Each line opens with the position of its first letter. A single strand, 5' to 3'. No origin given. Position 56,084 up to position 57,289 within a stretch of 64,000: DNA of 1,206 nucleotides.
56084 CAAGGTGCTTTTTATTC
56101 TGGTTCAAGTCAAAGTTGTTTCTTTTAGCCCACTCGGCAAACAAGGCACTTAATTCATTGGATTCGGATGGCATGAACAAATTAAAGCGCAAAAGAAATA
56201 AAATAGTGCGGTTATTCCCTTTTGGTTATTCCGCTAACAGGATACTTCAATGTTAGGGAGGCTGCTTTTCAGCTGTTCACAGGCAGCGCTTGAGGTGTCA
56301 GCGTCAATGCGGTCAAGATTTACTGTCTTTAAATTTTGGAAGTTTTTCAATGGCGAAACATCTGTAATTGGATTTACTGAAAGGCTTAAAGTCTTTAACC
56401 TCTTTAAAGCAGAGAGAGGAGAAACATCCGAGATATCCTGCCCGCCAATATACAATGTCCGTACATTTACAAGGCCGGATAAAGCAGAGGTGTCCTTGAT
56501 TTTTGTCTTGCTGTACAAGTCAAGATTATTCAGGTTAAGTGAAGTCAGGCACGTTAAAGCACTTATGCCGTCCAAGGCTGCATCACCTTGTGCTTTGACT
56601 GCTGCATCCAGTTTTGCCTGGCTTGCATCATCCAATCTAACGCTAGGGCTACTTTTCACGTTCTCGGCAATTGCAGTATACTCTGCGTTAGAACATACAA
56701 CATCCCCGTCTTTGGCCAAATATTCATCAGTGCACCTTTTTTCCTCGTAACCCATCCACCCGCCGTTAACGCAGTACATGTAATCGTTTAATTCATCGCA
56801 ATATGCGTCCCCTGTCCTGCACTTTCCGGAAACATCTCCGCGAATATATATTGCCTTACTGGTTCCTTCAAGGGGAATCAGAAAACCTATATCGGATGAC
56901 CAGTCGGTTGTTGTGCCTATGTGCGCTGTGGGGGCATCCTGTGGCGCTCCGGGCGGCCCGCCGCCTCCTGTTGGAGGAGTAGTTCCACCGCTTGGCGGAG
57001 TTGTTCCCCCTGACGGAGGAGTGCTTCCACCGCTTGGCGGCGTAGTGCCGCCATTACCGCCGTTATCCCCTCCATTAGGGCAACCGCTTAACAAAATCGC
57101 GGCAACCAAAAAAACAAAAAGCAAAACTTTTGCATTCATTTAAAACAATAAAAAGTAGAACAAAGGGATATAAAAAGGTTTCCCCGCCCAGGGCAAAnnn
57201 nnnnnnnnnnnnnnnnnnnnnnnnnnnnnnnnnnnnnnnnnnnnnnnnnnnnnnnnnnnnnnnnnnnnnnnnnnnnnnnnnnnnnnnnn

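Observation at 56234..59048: Three tandem paralogous LRR lipoproteins with (GGTTPPS)n linkers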

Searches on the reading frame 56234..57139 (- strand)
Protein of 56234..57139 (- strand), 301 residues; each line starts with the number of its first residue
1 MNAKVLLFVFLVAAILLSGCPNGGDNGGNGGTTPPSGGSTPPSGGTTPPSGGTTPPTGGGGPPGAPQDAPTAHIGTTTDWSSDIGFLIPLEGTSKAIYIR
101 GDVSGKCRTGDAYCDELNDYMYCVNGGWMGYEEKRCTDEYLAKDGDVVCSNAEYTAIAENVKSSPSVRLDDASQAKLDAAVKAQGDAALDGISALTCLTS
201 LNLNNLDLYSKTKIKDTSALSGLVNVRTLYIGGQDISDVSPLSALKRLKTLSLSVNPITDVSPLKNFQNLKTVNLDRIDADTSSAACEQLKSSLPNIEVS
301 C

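Call 4: search_protein_families(library=pfam, proteins=[window:56234-57139:-], max_evalue=1)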
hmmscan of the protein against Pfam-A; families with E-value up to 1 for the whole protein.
window:56234-57139:- (301 aa): 7 families
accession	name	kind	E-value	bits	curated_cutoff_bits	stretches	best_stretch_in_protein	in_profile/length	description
PF12799.13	LRR_4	-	1.3e-13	51.2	27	2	246-276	1-32/44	Leucine Rich repeats (2 copies)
PF23952.1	LRR_EndoS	-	0.00038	21.1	27.9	1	249-292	26-72/116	Endo-beta-N-acetylglucosaminidase EndoS LRR domain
PF14580.12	LRR_9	-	0.0063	16.5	30.5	1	188-267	56-134/175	Leucine-rich repeat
PF13855.12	LRR_8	-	0.0095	16.1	27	1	225-271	2-52/61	Leucine rich repeat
PF23211.1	LRR_LRWD1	-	0.013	15.6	28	1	203-292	44-131/190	Leucine-rich repeat and WD repeat-containing protein 1, LRR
PF23598.1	LRR_14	-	0.16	11.1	40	1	191-272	109-318/353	Leucine-rich repeat region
PF02402.22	Lysis_col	-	0.17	12.2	27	1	5-39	7-41/49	Lysis protein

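Call 5: search_protein_families(library=ncbifam, proteins=[window:56234-57139:-], max_evalue=1)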
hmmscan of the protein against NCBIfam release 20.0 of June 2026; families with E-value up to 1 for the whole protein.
window:56234-57139:- (301 aa): 5 families
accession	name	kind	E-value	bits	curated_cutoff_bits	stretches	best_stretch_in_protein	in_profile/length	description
NF033190.2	inl_like_NEAT_1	exception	9.9e-12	43.9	1275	1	191-276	362-446/754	NEAT domain-containing leucine-rich repeat protein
NF033189.1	internalin_A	exception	1.9e-10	39.7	1600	1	155-276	50-171/799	class 1 internalin InlA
NF033188.1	internalin_H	exception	3.4e-10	39.2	1050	1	189-277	132-217/548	InlH/InlC2 family class 1 internalin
NF041351.1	XopL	equivalog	0.0032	16.2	500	1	194-277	124-208/497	type III secretion system leucine-rich repeat domain-containing effector XopL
NF033186.1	internalin_K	exception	0.03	12.8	1100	1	189-276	109-195/604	class 1 internalin InlK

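Call 10: find_encoding_contigs(protein=window:56234-57139:-, flank=10000, max_places=10)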
Protein window:56234-57139:- (301 aa): no gene with exactly this product is on record in the collection.

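Call 15: find_related_loci(query=A1, collection=genome_contigs, flank=8000)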
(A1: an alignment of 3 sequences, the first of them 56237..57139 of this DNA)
Query A1 (301 aa) in genome_contigs; peptide patterns used: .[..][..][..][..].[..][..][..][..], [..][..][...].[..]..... (x = any residue, [..] = any of these).
599 stretches matched a pattern (row limit reached: there are more); 3 encode a relative of the query (tblastn E <= 1e-3); 3 distinct loci.
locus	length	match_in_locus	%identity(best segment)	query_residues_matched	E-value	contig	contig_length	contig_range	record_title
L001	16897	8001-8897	47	190-299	2e-13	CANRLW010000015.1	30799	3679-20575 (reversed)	MAG: uncultured Clostridia bacterium isolate Lapin-011__bin37 genome assembly, contig: Lapin-011__NODE_1363_length_30799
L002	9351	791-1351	45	190-290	2e-11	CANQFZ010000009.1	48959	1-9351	MAG: uncultured Clostridia bacterium isolate Lapin-005__bin94 genome assembly, contig: Lapin-005__NODE_883_length_48959_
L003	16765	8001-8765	35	189-296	6e-11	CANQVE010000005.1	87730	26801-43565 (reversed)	MAG: uncultured Clostridia bacterium isolate Lapin-032__bin103 genome assembly, contig: Lapin-032__NODE_445_length_87730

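Call 17: find_homologous_proteins(query=window:56237-57139:-, max_evalue=0.001)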
Query window:56237-57139:- (301 aa): 18 proteins with E <= 0.001 among 8000 candidates.
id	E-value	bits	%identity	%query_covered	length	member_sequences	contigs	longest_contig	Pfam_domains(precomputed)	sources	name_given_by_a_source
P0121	1.8e-196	669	100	100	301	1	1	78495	PF12799.14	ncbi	ncbi:MAG: leucine-rich repeat domain-containing protein [Candidatus Diapherotrites archaeon]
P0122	7.4e-73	264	50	86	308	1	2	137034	PF12799.14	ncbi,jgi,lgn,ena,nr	ncbi:hypothetical protein KKA15_02895 [Patescibacteria group bacterium]|nr:hypothetical protein [Pat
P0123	1.4e-60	223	44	100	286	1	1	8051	PF12799.14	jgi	-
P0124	1.3e-24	105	38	30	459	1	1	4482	PF23598.2,PF13516.13,PF14580.13,PF25019.1,PF12799.14,PF13855.13,PF23952.2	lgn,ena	-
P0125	1.0e-18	86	46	25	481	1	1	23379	PF12354.16,PF12799.14,PF13855.13,PF23952.2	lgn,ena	-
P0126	5.8e-18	83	45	25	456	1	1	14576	PF23598.2,PF13516.13,PF00404.25,PF00560.40,PF18962.8,PF12799.14,PF13855.13,PF23952.2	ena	-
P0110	1.1e-17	83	42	31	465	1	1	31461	PF14580.13,PF00560.40,PF12799.14,PF13855.13,PF23211.1,PF23952.2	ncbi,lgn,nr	ncbi:MAG: leucine-rich repeat domain-containing protein [Phycisphaerae bacterium]|nr:leucine-rich re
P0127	3.7e-17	81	47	29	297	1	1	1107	PF13516.13,PF14580.13,PF00560.40,PF12799.14,PF13855.13,PF23211.1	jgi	jgi:Leucine-rich repeat (LRR) protein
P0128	2.7e-15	75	44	29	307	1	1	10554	PF23598.2,PF13516.13,PF14580.13,PF00560.40,PF12799.14,PF13855.13,PF23952.2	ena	-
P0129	4.6e-15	74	36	38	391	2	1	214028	PF14580.13,PF00560.40,PF12799.14,PF13855.13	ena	-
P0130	5.5e-14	70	41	30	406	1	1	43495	PF23598.2,PF13516.13,PF14580.13,PF00404.25,PF00560.40,PF12799.14,PF13860.13,PF13855.13,PF23211.1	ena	-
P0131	2.1e-11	62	40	27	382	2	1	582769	PF23598.2,PF00560.40,PF18962.8,PF12799.14,PF13860.13,PF13855.13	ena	-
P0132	2.4e-11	62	38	32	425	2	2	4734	PF23598.2,PF13516.13,PF25019.1,PF12799.14,PF25013.1,PF13855.13,PF23952.2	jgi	-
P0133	1.2e-10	59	44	30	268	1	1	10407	PF13516.13,PF00560.40,PF12799.14,PF13855.13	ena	-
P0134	1.3e-10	59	42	28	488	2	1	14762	PF23598.2,PF14580.13,PF00404.25,PF00963.25,PF12799.14,PF13860.13,PF13855.13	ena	-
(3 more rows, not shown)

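Call 19: find_encoding_contigs(protein=P0122, flank=10000, max_places=6)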
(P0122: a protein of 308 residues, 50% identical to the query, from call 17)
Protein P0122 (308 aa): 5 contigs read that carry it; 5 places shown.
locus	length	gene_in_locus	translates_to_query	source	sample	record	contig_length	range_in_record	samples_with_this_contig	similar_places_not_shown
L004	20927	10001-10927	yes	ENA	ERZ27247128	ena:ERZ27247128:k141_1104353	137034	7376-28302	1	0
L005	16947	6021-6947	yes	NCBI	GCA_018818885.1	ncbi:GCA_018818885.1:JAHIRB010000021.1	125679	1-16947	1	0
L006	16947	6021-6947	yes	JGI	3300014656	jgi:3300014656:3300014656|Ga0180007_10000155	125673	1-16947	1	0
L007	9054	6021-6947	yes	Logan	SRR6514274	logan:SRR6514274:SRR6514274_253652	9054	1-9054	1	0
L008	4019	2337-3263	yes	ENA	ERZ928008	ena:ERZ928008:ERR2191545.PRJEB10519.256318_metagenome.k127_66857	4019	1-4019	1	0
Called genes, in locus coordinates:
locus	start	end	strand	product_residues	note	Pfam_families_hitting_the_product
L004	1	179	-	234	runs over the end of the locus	-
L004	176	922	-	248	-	-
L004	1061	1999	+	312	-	PF14022:DUF4238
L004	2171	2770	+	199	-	PF11407:RestrictionMunI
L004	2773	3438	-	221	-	PF05063:MT-A70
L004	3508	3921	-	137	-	PF18899:DUF5655 (weak)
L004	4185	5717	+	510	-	PF18911:PKD_4, PF00801:PKD (faint), PF00932:LTD, PF01336:tRNA_anti-codon (weak)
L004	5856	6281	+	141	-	PF04480:DUF559, PF18741:MTES_1575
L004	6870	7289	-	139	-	-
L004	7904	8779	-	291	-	-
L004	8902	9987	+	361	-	PF00478:IMPDH, PF03060:NMO, PF01070:FMN_dh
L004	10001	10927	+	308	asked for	PF12799:LRR_4 (faint)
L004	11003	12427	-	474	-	PF01979:Amidohydro_1, PF07969:Amidohydro_3 (faint)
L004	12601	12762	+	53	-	-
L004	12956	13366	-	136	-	-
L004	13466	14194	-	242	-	PF07508:Recombinase, PF13408:Zn_ribbon_recom (weak)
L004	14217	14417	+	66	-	-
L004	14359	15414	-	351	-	PF02661:Fic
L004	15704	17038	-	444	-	PF02310:B12-binding, PF04055:Radical_SAM (weak)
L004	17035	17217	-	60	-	-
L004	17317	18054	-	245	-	PF01978:TrmB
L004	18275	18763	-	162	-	PF00588:SpoU_methylase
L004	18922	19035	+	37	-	-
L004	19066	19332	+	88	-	PF18955:DUF5698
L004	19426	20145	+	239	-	-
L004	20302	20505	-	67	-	-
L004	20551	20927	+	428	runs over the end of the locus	PF00037:Fer4 (weak), PF12838:Fer4_7 (weak), PF13187:Fer4_9 (weak), PF13237:Fer4_10 (weak)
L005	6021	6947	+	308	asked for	PF12799:LRR_4 (faint)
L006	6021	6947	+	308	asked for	PF12799:LRR_4 (faint)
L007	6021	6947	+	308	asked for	PF12799:LRR_4 (faint)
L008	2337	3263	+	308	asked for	PF12799:LRR_4 (faint)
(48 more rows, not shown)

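Call 20: find_encoding_contigs(protein=P0123, flank=10000, max_places=6)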
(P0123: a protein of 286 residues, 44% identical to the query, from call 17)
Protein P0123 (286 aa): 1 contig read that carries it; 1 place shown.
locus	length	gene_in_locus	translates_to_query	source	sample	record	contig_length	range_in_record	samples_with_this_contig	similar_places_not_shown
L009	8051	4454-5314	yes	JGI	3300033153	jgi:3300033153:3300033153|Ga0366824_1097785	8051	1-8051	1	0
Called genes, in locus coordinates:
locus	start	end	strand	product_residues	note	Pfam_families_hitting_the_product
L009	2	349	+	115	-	?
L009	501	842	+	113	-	PF04480:DUF559, PF18741:MTES_1575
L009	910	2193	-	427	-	PF02771:Acyl-CoA_dh_N, PF02770:Acyl-CoA_dh_M, PF00441:Acyl-CoA_dh_1, PF08028:Acyl-CoA_dh_2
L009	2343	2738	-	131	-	-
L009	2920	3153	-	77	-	-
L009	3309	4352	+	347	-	PF00478:IMPDH, PF01070:FMN_dh (faint), PF03060:NMO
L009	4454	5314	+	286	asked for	PF12799:LRR_4 (faint)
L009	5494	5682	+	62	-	-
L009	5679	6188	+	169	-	PF01145:Band_7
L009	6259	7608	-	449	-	PF01979:Amidohydro_1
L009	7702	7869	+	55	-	-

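Call 31: predict_structure(alignment_id=A2)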
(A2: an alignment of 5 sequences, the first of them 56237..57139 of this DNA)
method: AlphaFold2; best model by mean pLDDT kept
length: 301 residues; sequences in the alignment: 5
mean_pLDDT: 62.5   pTM: 0.60
mean pLDDT of the five models: 62.5, 58.0, 52.4, 51.2, 49.9
residues with pLDDT >= 90: 10; 70-90: 130; 50-70: 65; < 50: 96
segments of 3 or more residues with pLDDT < 50: 16-104
pLDDT, mean of each block of 10 residues (from residue 1): 52 48 33 30 32 31 35 37 35 39 48 60 65 54 72 81 74 89 85 83 72 85 87 83 86 80 79 72 67 80 75
secondary structure, 60 per line:
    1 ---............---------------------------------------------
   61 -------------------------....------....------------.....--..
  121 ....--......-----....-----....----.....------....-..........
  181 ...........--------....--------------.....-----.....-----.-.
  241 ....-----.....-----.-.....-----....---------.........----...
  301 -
elements in order: H4-15 E86-89 E96-99 E112-116 E119-124 E127-132 E147-150 E155-159 E166-169 H171-191 E200-203 H218-222 E228-232 H240-244 E250-254 H262-266 E272-275 H285-293 E298-300

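Call 36: fold_search(model_id=the predicted structure, library=pdb)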
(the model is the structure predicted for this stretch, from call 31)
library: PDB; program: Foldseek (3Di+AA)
matches with E <= 10: 785; with E <= 0.001: 81
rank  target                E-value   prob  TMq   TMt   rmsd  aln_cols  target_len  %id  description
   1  1o6v_A                7.3e-07  1.00  0.30  0.20   2.7       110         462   32  Internalin (INLA, Listeria monocytogenes) - functional domain, uncomplexed (released 2002-12-23)
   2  5il7_A                1.3e-06  1.00  0.30  0.21   3.3       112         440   31  Leucine rich repeat domain of the Chlorobium tepidum Roco protein (released 2016-03-16)
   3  8h64_A                1.6e-06  1.00  0.30  0.20   4.0       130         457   29  Crystal structure of Internalin A from Listeria monocytogenes with nanobody VHH24 bound (released 2023-10-04)
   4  2wqw_A                2.0e-06  1.00  0.26  0.27   1.5        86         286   37  DOUBLE-DISULFIDE CROSS-LINKED CRYSTAL DIMER of the Listeria monocytogenes InlB internalin domain (released 2009-11-10)
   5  2omv_A                2.1e-06  1.00  0.30  0.20   3.3       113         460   30  Crystal structure of InlA S192N Y369S/hEC1 complex (released 2007-06-05)
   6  2omz_A                2.5e-06  1.00  0.29  0.19   3.3       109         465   30  Crystal structure of InlA Y369A/hEC1 complex (released 2007-08-28)
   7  2omy_A                2.7e-06  1.00  0.29  0.20   3.1       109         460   30  Crystal structure of InlA S192N/hEC1 complex (released 2007-06-05)
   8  8h64_G                2.7e-06  1.00  0.29  0.20   2.8       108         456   32  Crystal structure of Internalin A from Listeria monocytogenes with nanobody VHH24 bound (released 2023-10-04)
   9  4r58_A                3.2e-06  1.00  0.27  0.36   4.5       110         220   39  Crystal structure of computational designed leucine rich repeats DLRR_A in space group P21 (released 2015-01-14)
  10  1otn                  3.9e-06  1.00  0.31  0.43   2.6       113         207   27  Calcium-binding mutant of the Internalin B LRR domain (released 2004-03-30)
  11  4aw4_B                3.9e-06  1.00  0.29  0.28   5.2       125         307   28  Engineered variant of Listeria monocytogenes InlB internalin domain with an additional leucine rich repeat inserted (released 2012-08-15)
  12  8h64_C                4.1e-06  1.00  0.29  0.20   4.4       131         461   30  Crystal structure of Internalin A from Listeria monocytogenes with nanobody VHH24 bound (released 2023-10-04)
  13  2omw_A                4.4e-06  1.00  0.31  0.20   3.1       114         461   30  Crystal structure of InlA S192N Y369S/mEC1 complex (released 2007-06-05)
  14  4fmz_B                5.3e-06  1.00  0.29  0.26   3.3       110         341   34  Crystal structure of an internalin (inlF) from Listeria monocytogenes str. 4b F2365 at 1.91 A resolution (released 2012-07-25)
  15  4fmz_A                5.7e-06  1.00  0.31  0.27   6.7       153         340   27  Crystal structure of an internalin (inlF) from Listeria monocytogenes str. 4b F2365 at 1.91 A resolution (released 2012-07-25)
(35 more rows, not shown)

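Call 38: search_protein_representatives(alignment_id=A2)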
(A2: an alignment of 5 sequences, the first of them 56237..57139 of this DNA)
Query: 5 sequences, 288 profile positions. Proteins with E-value up to 0.001 (for the whole library): 77032; up to 1e-10: 32706; up to 1e-30: 5463. The best 150 are listed.
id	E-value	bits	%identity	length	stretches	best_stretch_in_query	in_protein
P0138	1.1e-204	694.3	-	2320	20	177-266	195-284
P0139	2.1e-197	670.5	-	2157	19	197-265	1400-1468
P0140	2.7e-194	660.3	-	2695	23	188-263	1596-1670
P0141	8.3e-190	645.6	-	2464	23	175-252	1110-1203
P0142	1.5e-188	641.5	-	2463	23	181-264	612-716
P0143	2.8e-177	604.4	-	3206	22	197-264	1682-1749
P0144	1.1e-176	602.4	-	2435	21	179-263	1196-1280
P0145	3.3e-172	587.8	-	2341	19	175-263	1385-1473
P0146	2.6e-159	545.4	-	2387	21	179-262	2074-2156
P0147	2.2e-155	532.6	-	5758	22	187-264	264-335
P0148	1.6e-153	526.4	-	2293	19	178-269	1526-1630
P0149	5.9e-151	518.0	-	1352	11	170-263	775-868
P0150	1.0e-148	510.7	-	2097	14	197-263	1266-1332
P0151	1.6e-145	500.2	-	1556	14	175-253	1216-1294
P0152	1.7e-143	493.5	-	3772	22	201-266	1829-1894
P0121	2.5e-143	493.0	-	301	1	1-288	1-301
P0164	9.0e-129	445.2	-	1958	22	185-264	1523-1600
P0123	2.2e-123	427.6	-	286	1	3-288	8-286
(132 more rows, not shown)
